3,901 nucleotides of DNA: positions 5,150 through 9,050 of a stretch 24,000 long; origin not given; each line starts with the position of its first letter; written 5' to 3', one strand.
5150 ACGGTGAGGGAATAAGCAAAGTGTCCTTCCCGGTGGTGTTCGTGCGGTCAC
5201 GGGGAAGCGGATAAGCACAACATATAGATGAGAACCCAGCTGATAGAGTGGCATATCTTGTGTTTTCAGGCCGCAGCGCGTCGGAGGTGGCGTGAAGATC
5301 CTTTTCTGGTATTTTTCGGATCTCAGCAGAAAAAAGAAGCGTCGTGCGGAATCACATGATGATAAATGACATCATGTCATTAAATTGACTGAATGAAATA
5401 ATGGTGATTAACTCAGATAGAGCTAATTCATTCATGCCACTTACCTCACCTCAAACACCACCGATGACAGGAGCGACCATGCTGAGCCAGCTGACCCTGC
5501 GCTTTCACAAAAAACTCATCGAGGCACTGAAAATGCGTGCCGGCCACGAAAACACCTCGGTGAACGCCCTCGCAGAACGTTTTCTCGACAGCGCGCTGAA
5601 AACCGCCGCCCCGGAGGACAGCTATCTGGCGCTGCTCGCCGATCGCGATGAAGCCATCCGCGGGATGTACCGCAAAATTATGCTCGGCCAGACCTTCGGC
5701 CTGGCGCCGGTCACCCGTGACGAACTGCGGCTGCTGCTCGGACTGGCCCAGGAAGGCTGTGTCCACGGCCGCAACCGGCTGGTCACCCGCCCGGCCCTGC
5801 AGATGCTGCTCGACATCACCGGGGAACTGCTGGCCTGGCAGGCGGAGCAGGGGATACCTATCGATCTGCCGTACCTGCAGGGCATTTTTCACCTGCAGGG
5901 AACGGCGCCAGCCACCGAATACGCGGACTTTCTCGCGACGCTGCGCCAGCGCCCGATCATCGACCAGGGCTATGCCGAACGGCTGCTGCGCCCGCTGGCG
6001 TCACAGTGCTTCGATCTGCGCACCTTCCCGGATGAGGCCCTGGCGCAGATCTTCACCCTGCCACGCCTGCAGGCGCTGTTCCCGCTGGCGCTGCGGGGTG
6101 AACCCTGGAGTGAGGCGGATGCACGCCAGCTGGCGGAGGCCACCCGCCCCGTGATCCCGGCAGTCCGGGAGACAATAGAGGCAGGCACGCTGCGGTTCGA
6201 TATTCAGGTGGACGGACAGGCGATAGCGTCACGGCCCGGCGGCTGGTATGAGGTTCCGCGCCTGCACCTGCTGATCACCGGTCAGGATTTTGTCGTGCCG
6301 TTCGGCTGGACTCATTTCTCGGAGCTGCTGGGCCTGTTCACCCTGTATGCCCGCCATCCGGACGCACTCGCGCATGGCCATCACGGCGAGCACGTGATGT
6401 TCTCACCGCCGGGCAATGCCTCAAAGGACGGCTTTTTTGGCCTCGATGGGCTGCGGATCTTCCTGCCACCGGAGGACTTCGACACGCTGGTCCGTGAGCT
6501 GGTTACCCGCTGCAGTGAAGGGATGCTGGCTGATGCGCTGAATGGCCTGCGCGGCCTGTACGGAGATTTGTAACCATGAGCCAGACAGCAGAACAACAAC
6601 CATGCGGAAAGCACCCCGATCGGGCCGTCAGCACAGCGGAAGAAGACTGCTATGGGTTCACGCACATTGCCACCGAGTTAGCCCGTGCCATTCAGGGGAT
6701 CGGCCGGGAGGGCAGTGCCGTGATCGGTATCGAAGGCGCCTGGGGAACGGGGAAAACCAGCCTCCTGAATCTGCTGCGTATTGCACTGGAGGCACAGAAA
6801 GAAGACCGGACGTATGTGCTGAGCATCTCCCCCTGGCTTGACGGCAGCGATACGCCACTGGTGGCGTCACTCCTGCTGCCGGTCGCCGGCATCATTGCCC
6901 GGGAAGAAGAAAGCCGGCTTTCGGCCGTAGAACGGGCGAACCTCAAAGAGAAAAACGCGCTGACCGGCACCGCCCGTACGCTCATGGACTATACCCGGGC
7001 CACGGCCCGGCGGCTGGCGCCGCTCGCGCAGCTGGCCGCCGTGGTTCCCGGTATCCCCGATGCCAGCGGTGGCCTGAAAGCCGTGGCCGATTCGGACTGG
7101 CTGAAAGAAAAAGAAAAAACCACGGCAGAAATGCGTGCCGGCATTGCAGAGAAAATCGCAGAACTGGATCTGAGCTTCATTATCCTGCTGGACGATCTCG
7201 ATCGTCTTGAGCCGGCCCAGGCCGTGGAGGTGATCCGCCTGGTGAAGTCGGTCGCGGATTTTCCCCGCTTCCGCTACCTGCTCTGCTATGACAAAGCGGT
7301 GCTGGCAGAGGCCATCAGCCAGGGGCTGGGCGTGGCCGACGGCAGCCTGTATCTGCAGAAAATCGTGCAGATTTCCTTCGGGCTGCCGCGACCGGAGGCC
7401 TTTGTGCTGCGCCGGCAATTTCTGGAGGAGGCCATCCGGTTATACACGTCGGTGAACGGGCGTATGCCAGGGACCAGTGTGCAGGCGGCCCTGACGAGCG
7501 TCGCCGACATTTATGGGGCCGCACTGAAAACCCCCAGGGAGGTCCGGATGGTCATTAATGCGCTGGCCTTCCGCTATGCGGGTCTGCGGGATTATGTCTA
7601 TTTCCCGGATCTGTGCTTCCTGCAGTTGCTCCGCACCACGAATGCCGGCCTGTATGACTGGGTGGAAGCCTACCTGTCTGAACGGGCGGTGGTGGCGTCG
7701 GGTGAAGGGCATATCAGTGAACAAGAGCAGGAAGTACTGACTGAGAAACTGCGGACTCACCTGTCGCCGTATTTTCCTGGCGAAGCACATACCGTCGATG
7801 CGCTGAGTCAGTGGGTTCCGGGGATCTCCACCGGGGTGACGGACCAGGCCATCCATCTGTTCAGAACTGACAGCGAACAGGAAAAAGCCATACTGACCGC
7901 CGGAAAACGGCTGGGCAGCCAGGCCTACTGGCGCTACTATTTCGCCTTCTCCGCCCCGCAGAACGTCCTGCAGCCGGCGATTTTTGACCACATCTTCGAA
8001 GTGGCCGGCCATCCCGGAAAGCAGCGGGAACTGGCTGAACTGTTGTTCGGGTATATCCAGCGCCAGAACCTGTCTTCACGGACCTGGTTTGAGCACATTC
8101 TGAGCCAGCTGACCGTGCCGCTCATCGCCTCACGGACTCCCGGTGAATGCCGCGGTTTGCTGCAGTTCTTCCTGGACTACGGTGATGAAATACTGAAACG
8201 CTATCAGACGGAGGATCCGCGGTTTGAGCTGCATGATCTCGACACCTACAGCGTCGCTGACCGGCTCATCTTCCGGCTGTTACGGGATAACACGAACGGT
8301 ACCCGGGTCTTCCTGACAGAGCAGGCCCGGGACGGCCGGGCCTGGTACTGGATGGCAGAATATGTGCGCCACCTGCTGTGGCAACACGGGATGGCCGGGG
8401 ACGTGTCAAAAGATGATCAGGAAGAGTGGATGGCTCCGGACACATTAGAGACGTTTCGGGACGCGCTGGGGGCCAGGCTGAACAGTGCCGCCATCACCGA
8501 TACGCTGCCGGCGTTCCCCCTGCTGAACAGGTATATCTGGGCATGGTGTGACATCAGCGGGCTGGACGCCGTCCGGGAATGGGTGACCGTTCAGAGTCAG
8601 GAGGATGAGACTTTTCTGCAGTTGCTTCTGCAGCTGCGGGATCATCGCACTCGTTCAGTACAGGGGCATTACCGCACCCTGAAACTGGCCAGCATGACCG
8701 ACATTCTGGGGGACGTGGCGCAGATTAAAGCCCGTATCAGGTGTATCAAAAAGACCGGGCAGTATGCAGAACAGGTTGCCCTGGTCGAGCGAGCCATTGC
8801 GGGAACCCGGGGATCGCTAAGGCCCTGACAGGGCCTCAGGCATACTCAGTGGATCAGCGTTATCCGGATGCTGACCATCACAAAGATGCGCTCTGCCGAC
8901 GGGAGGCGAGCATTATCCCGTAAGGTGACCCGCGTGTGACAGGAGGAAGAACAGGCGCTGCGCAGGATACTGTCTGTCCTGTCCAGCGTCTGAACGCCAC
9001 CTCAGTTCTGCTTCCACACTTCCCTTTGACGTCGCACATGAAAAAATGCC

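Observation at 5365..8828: RHH-domain protein + KAP-family P-loop NTPase: tightly coupled two-gene operon of unknown function (top candidate for an undescribed defence or addiction system)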

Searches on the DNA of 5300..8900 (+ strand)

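Call 12: search_dna_similar(query=window:5300-8900:+, collection=plasmids, mode=near, max_rows=30)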
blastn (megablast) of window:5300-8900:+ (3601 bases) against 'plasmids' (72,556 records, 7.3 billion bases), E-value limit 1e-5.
Records with a match: 249; places in all: 250; records where one place covers at least 80% of the query: 4.
Best place of each record, by identity: >=99% 1; 80-90% 4; 60-80% 244.
By first word of the organism name: Escherichia 129; Salmonella 93; Serratia 11; Klebsiella 8; Enterobacter 2; Raoultella 2; Citrobacter 1; Leclercia 1; Shigella 1; Pantoea 1.
By predicted mobility (MOB-suite, as given by PLSDB): conjugative 229; non-mobilizable 11; mobilizable 9.
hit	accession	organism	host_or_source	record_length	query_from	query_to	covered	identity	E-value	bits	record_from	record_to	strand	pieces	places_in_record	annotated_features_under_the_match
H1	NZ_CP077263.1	Citrobacter pasteurii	-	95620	1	3601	100%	100.0%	0e+0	6650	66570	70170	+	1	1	P-loop NTPase fold protein | hypothetical protein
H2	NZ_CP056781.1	Enterobacter pasteurii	bacterial culture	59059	17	3505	97%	86.4%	0e+0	3816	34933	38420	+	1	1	P-loop NTPase fold protein | hypothetical protein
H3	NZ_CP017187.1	Enterobacter hormaechei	Homo sapiens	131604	17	3505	97%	86.4%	0e+0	3810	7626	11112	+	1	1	P-loop NTPase fold protein | hypothetical protein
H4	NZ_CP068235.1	Leclercia adecarboxylata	cell culture,Garlic rhizosphere soil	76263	165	3103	82%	75.2%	0e+0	1312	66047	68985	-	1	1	P-loop NTPase fold protein | pifC: transcriptional repressor PifC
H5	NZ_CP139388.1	Klebsiella aerogenes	Homo sapiens,blood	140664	964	3414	68%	75.0%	0e+0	1109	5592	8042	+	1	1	P-loop NTPase fold protein | pifC: transcriptional repressor PifC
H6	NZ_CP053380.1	Serratia marcescens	Drosophila melanogaster,whole organism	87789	1251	3478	62%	74.6%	0e+0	915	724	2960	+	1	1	hypothetical protein (x2) | P-loop NTPase fold protein (x2)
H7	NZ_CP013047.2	Serratia marcescens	Zea mays,cell culture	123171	1251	3414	60%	76.5%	0e+0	1136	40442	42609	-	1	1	P-loop NTPase fold protein | hypothetical protein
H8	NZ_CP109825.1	Serratia marcescens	culture,blood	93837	1251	3414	60%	75.2%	0e+0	976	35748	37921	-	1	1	KAP family NTPase | hypothetical protein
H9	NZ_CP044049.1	Klebsiella variicola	Homo sapiens,clinical isolate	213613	964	3099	59%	75.6%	0e+0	1014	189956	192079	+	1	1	P-loop NTPase fold protein | pifC: transcriptional repressor PifC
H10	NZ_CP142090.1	Serratia sp. K-M0228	Homo sapiens,wound swab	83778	1251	3349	58%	76.3%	0e+0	1079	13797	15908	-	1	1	P-loop NTPase fold protein | hypothetical protein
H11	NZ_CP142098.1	Serratia sp. K-M0252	Homo sapiens,urine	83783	1251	3349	58%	76.3%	0e+0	1079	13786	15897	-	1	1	P-loop NTPase fold protein | hypothetical protein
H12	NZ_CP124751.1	Serratia sp. K-M0706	Homo sapiens,wound swab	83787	1251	3349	58%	76.3%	0e+0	1079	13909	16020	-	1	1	P-loop NTPase fold protein | hypothetical protein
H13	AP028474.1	Serratia marcescens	Homo sapiens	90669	1251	3349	58%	76.2%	0e+0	1074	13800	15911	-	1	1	pifA: phage T7 exclusion protein | transcriptional regulator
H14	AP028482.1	Serratia marcescens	Homo sapiens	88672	1251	3351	58%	75.8%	0e+0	1037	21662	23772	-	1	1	pifA: phage T7 exclusion protein | transcriptional regulator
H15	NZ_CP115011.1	Serratia nevei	dog,pure culture,wound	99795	1251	2971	48%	78.1%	0e+0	1074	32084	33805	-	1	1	P-loop NTPase fold protein | hypothetical protein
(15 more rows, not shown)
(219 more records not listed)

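Call 14: get_annotated_region(hit=H1, flank=12000)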
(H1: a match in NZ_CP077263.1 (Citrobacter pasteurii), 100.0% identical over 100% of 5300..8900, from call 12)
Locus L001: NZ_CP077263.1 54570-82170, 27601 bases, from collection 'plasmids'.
description: Citrobacter pasteurii strain FDAARGOS 1424 plasmid unnamed2, complete sequence
organism: Citrobacter pasteurii (NCBI taxid 1563222)
taxonomy: Bacteria; Pseudomonadota; Gammaproteobacteria; Enterobacterales; Enterobacteriaceae; Citrobacter; Citrobacter pasteurii
host: -; source: -; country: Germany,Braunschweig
typing (MOB-suite, as given by PLSDB): mobilizable; replicon rep_cluster_1444; relaxase MOBP
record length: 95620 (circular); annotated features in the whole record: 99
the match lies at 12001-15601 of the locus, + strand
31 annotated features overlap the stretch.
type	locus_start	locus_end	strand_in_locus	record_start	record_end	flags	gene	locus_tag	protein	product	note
CDS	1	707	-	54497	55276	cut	-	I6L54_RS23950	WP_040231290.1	hypothetical protein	-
CDS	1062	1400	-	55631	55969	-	-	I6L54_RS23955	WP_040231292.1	hypothetical protein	-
CDS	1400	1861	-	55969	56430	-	-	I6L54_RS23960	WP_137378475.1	hypothetical protein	-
CDS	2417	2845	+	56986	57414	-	umuD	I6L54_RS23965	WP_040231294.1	translesion error-prone DNA polymerase V autoproteolytic subunit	-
CDS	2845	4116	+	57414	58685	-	-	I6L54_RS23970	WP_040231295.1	Y-family DNA polymerase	-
CDS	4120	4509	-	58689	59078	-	-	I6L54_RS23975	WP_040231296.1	plasmid partitioning/stability family protein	-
CDS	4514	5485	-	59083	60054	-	parM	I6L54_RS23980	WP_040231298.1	plasmid segregation protein ParM domain-containing protein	-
CDS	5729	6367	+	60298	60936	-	-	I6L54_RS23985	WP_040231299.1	AAA family ATPase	-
CDS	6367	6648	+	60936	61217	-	-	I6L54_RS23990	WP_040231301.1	hypothetical protein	-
CDS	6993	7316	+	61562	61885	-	-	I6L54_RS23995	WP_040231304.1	hypothetical protein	-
CDS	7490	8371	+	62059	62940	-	-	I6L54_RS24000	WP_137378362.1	hypothetical protein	-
CDS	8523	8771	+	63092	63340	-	-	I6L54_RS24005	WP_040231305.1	hypothetical protein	-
CDS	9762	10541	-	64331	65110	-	-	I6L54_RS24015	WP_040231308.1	site-specific integrase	GO:0015074 - DNA integration [Evidence IEA]; GO:0006310 - DNA recombination [Evidence IEA]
CDS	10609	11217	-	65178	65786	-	-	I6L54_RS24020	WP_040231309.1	hypothetical protein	-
CDS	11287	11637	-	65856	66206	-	-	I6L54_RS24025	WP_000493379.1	hypothetical protein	-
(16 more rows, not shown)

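Call 15: get_annotated_region(hit=H4, flank=5000)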
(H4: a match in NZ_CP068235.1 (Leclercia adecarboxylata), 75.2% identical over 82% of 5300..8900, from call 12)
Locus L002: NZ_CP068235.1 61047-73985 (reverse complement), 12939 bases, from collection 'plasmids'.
description: Leclercia adecarboxylata strain YZ30 plasmid unnamed1, complete sequence
organism: Leclercia adecarboxylata (NCBI taxid 83655)
taxonomy: Bacteria; Pseudomonadota; Gammaproteobacteria; Enterobacterales; Enterobacteriaceae; Leclercia; Leclercia adecarboxylata
host: -; source: cell culture,Garlic rhizosphere soil; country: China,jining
typing (MOB-suite, as given by PLSDB): mobilizable; replicon rep_cluster_2218; relaxase MOBP
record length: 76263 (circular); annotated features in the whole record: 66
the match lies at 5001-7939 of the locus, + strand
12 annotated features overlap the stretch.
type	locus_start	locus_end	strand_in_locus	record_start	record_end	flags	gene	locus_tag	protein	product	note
CDS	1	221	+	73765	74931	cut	sopA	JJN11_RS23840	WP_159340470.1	plasmid-partitioning protein SopA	-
CDS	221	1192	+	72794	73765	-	-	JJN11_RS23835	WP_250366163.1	ParB/RepB/Spo0J family plasmid partition protein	-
CDS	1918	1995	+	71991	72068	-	-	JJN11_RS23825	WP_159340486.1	hypothetical protein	-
CDS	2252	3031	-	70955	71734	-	-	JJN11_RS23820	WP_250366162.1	site-specific integrase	GO:0015074 - DNA integration [Evidence IEA]; GO:0006310 - DNA recombination [Evidence IEA]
CDS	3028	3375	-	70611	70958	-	-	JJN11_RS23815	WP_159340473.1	hypothetical protein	-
CDS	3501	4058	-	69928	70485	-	-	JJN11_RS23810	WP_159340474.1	hypothetical protein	-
CDS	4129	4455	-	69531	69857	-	-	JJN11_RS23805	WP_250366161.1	hypothetical protein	-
CDS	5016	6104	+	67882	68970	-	pifC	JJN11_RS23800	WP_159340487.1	transcriptional repressor PifC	-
CDS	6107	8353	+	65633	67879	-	-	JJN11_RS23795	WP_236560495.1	P-loop NTPase fold protein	-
CDS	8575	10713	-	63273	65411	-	-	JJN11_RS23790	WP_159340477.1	AAA family ATPase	-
CDS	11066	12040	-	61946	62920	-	-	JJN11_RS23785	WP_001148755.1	sensor domain-containing diguanylate cyclase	-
CDS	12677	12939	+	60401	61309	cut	-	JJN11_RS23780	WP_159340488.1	HNH endonuclease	-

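Call 34: get_annotated_region(hit=H2, flank=3000)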
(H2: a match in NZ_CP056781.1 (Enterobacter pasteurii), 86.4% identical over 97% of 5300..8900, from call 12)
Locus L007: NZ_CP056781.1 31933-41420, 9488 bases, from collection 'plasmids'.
description: Enterobacter pasteurii strain D41-sc-1712200 plasmid pctg2
organism: Enterobacter pasteurii (NCBI taxid 3029761)
taxonomy: Bacteria; Pseudomonadota; Gammaproteobacteria; Enterobacterales; Enterobacteriaceae; Enterobacter; Enterobacter pasteurii
host: -; source: bacterial culture; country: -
typing (MOB-suite, as given by PLSDB): non-mobilizable; replicon IncR
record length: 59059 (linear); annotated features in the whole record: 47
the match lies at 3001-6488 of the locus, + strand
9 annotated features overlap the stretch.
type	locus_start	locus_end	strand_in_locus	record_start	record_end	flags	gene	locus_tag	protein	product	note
CDS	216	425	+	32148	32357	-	-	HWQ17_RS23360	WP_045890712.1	hypothetical protein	-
CDS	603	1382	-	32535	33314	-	-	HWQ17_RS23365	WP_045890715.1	site-specific integrase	GO:0015074 - DNA integration [Evidence IEA]; GO:0006310 - DNA recombination [Evidence IEA]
CDS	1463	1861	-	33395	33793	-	-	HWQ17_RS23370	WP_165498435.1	hypothetical protein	-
CDS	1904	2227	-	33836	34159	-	-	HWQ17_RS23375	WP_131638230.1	hypothetical protein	-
CDS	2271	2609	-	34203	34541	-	-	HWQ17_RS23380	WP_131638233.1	hypothetical protein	-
CDS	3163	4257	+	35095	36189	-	-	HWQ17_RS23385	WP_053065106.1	hypothetical protein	-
CDS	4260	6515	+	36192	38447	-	-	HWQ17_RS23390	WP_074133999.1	P-loop NTPase fold protein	-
CDS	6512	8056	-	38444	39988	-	-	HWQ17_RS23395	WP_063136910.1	cyclic diguanylate phosphodiesterase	-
CDS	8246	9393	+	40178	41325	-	-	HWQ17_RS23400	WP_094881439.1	IS3 family transposase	-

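Call 35: get_annotated_region(hit=H7, flank=4000)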
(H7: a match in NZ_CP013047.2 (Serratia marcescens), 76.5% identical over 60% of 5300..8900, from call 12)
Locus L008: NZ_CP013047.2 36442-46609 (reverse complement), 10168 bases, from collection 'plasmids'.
description: Serratia marcescens strain B3R3 plasmid unnamed1, complete sequence
organism: Serratia marcescens (NCBI taxid 615)
taxonomy: Bacteria; Pseudomonadota; Gammaproteobacteria; Enterobacterales; Yersiniaceae; Serratia; Serratia marcescens
host: -; source: Zea mays,cell culture; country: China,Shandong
typing (MOB-suite, as given by PLSDB): conjugative; replicon IncI1,rep_cluster_1057; relaxase MOBF; mating-pair formation MPF_F
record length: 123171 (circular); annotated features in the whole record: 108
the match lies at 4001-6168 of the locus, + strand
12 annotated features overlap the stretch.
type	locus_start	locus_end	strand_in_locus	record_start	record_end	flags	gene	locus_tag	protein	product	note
CDS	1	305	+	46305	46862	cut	-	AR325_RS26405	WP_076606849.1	LuxR C-terminal-related transcriptional regulator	GO:0006355 - regulation of DNA-templated transcription [Evidence IEA]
CDS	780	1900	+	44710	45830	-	-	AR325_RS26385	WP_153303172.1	IS3 family transposase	-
CDS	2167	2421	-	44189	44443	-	-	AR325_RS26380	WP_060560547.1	helix-turn-helix transcriptional regulator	-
CDS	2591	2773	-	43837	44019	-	-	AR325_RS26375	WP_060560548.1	hypothetical protein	-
CDS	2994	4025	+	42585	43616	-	-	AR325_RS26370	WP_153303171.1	hypothetical protein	-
CDS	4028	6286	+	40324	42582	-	-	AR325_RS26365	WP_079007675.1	P-loop NTPase fold protein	-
CDS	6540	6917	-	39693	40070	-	-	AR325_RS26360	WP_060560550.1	Ltp family lipoprotein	-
CDS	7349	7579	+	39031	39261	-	vapB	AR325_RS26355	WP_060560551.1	type II toxin-antitoxin system VapB family antitoxin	-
CDS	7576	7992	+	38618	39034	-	-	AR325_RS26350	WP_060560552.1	type II toxin-antitoxin system VapC family toxin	-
CDS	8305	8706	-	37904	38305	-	-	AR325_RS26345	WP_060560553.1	PD-(D/E)XK nuclease superfamily protein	-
CDS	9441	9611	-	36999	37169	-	-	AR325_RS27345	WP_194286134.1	hypothetical protein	-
CDS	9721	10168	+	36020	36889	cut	-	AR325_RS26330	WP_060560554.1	WYL domain-containing protein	-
